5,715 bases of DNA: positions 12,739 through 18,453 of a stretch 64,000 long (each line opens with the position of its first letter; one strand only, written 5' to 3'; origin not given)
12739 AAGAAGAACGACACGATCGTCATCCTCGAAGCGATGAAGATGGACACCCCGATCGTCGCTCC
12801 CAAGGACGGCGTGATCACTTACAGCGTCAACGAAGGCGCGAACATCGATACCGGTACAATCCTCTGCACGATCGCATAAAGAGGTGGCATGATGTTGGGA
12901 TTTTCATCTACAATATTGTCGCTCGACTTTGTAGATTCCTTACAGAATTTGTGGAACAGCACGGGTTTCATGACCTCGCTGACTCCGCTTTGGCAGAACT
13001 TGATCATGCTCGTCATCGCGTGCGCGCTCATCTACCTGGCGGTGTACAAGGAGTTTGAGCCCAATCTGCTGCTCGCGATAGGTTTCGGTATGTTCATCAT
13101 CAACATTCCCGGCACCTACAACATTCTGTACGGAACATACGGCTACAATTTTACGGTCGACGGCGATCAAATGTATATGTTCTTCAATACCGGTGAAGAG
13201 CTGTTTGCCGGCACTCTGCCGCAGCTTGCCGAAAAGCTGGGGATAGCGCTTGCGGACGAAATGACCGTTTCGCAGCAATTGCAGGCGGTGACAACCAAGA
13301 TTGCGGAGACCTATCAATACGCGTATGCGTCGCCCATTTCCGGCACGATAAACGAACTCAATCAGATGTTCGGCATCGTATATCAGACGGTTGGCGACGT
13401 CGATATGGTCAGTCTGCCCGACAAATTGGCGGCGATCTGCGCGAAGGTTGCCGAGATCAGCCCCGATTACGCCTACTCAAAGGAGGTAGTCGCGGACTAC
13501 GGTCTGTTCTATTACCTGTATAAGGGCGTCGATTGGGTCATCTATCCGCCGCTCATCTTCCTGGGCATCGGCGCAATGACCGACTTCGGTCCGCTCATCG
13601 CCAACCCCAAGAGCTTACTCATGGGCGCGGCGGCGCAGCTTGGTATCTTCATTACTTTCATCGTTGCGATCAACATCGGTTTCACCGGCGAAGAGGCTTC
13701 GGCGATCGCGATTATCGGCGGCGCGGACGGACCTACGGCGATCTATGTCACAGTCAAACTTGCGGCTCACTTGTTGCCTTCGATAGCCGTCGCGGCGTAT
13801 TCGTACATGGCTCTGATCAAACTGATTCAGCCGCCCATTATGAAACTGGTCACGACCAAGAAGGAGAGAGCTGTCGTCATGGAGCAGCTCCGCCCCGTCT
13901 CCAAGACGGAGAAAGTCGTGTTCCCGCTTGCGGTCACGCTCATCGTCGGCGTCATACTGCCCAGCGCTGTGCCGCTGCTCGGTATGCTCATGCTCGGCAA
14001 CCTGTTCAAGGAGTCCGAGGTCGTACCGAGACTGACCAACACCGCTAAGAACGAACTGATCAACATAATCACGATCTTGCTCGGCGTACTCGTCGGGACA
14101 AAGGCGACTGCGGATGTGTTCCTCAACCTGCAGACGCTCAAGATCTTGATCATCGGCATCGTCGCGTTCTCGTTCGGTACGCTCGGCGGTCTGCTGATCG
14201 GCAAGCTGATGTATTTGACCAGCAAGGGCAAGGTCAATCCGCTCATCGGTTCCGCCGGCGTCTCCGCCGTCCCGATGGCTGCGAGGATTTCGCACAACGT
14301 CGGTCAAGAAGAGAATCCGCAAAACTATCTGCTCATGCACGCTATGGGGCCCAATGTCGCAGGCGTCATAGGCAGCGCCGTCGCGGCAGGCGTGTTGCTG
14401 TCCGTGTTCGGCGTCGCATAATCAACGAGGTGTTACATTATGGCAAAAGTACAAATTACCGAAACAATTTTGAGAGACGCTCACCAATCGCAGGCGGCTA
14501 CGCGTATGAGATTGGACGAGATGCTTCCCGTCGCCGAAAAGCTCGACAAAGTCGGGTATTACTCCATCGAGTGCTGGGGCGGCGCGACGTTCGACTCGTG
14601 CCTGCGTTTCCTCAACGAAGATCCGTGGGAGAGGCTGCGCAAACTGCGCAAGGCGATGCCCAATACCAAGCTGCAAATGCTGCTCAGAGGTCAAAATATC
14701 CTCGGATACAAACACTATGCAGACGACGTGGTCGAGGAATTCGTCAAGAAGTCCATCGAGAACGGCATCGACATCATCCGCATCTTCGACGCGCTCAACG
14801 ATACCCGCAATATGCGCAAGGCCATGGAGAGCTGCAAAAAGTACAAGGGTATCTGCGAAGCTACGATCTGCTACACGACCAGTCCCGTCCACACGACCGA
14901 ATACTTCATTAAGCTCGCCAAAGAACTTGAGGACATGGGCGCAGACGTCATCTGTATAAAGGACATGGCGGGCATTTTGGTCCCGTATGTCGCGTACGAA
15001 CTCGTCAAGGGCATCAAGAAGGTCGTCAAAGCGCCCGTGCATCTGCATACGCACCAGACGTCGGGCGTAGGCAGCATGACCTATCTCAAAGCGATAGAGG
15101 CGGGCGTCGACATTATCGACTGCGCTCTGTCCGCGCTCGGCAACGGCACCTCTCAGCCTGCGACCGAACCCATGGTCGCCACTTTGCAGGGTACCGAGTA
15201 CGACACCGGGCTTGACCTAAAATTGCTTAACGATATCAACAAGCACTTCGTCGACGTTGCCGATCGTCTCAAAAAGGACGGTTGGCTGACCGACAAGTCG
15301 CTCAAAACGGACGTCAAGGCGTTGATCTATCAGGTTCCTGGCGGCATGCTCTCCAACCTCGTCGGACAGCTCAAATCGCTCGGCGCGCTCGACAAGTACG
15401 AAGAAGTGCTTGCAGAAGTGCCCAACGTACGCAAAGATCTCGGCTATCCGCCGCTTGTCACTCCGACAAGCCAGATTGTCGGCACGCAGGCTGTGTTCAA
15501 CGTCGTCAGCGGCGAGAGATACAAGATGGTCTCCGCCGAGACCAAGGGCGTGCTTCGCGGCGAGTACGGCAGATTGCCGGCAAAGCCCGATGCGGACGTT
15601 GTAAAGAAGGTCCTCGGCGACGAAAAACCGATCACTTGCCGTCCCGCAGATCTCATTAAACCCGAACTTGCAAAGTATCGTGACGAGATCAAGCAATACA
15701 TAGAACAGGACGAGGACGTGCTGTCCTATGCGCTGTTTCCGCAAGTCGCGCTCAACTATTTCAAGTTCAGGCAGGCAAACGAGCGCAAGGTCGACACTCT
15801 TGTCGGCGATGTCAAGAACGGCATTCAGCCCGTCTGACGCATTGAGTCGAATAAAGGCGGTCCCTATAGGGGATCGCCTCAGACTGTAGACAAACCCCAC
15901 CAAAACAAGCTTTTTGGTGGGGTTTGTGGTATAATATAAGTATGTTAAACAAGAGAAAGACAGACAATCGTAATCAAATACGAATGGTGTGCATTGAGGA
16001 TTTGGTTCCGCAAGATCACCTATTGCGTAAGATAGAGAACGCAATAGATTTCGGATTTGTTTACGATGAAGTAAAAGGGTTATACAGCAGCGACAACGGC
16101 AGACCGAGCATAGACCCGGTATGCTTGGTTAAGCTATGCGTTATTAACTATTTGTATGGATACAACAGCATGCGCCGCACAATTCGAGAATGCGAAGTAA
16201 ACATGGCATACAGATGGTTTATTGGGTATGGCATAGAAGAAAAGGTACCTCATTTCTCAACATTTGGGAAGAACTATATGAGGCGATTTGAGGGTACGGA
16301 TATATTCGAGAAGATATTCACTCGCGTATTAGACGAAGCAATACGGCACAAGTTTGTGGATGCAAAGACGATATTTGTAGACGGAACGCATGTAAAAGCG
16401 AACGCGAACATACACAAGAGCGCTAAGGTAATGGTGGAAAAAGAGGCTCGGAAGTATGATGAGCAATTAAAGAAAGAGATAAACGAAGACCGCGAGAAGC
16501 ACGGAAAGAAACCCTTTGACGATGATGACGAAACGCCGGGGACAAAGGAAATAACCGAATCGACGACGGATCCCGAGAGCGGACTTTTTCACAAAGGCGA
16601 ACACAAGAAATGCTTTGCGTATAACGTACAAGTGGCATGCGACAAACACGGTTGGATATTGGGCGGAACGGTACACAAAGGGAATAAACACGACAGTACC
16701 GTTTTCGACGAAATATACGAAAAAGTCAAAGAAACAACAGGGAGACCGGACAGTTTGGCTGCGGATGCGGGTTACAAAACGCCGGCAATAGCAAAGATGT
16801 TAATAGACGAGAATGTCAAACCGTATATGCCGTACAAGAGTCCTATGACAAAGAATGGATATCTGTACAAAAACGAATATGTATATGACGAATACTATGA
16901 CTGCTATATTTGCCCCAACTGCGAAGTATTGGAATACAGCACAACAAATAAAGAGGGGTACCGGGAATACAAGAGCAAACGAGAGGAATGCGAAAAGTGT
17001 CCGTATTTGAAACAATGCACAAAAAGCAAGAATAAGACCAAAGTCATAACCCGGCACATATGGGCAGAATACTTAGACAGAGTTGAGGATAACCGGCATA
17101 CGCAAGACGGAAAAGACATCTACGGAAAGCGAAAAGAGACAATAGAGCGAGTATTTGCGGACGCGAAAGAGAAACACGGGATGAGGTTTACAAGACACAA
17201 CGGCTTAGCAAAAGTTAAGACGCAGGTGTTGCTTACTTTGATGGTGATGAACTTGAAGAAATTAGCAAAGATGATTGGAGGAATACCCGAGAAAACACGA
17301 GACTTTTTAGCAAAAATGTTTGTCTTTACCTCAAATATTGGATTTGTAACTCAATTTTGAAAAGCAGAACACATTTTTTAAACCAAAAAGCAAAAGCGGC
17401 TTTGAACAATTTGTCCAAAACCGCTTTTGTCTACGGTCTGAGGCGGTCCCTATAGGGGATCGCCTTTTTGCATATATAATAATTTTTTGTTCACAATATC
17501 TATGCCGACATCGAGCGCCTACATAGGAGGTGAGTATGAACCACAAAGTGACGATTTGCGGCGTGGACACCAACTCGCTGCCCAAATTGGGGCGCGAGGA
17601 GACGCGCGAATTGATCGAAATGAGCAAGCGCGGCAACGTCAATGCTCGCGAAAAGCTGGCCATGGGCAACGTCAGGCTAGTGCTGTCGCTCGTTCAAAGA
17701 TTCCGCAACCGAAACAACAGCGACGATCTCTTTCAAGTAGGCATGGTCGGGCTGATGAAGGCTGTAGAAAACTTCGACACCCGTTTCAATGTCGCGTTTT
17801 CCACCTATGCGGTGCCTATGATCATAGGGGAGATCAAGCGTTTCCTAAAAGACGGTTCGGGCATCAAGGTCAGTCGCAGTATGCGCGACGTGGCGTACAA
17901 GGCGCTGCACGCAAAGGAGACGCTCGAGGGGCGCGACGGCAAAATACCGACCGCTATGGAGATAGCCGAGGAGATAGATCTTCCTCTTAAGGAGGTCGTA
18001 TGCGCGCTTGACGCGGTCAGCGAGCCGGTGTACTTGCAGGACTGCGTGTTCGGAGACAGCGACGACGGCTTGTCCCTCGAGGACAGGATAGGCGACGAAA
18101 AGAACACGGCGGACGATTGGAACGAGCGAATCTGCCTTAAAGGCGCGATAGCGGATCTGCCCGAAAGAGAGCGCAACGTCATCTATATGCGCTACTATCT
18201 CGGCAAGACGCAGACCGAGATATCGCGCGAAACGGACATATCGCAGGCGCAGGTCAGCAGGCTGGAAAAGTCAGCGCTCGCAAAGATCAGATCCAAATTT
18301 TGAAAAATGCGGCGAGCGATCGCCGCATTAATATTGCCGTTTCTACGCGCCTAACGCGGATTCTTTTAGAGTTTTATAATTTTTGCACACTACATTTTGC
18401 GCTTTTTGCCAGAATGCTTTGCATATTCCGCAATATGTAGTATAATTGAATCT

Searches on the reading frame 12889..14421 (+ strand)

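Call 74: search_protein_families(library=pfam, proteins=[window:12889-14421:+], max_evalue=0.00001)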
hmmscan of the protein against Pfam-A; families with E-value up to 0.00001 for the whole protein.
window:12889-14421:+ (510 aa): 1 family
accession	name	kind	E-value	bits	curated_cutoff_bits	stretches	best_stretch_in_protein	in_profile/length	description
PF03977.18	OAD_beta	-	1e-150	502.1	31.6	1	36-507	1-349/349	Na+-transporting oxaloacetate decarboxylase beta subunit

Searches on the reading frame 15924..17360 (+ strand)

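Call 74: search_protein_families(library=pfam, proteins=[window:15924-17360:+], max_evalue=0.00001)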
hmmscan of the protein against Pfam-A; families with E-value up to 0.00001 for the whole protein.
window:15924-17360:+ (478 aa): 3 families
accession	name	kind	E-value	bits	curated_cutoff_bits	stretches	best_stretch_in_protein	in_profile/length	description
PF13751.12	DDE_Tnp_1_6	-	4.7e-33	114.6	25.1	1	329-447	1-124/125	Transposase DDE domain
PF05598.16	DUF772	-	1.6e-20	73.4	23.1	1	59-135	1-74/74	Transposase domain (DUF772)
PF01609.27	DDE_Tnp_1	-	7e-17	62.3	23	1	222-444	26-200/200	Transposase DDE domain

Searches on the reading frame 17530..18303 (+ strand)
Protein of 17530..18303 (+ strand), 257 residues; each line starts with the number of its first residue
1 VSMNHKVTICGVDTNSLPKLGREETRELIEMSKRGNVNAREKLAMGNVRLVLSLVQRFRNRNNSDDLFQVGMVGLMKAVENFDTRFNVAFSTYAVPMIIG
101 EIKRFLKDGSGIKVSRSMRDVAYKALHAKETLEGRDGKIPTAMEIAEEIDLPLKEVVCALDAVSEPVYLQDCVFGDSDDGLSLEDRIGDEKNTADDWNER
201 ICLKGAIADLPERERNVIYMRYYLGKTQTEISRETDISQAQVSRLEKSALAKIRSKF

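Call 74: search_protein_families(library=pfam, proteins=[window:17530-18303:+], max_evalue=0.00001)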
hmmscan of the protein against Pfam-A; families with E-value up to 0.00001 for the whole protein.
window:17530-18303:+ (257 aa): 4 families
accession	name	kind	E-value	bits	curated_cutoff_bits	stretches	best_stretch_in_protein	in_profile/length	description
PF04545.22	Sigma70_r4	-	1.2e-15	57.2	24.1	1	206-254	1-49/50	Sigma-70, region 4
PF04542.20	Sigma70_r2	-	5.4e-14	52.2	24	1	47-108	5-67/71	Sigma-70 region 2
PF08281.18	Sigma70_r4_2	-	3.7e-09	36.5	25.7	1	202-244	3-45/54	Sigma-70, region 4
PF04539.22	Sigma70_r3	-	4.2e-09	36.8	25.3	1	124-186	5-69/78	Sigma-70 region 3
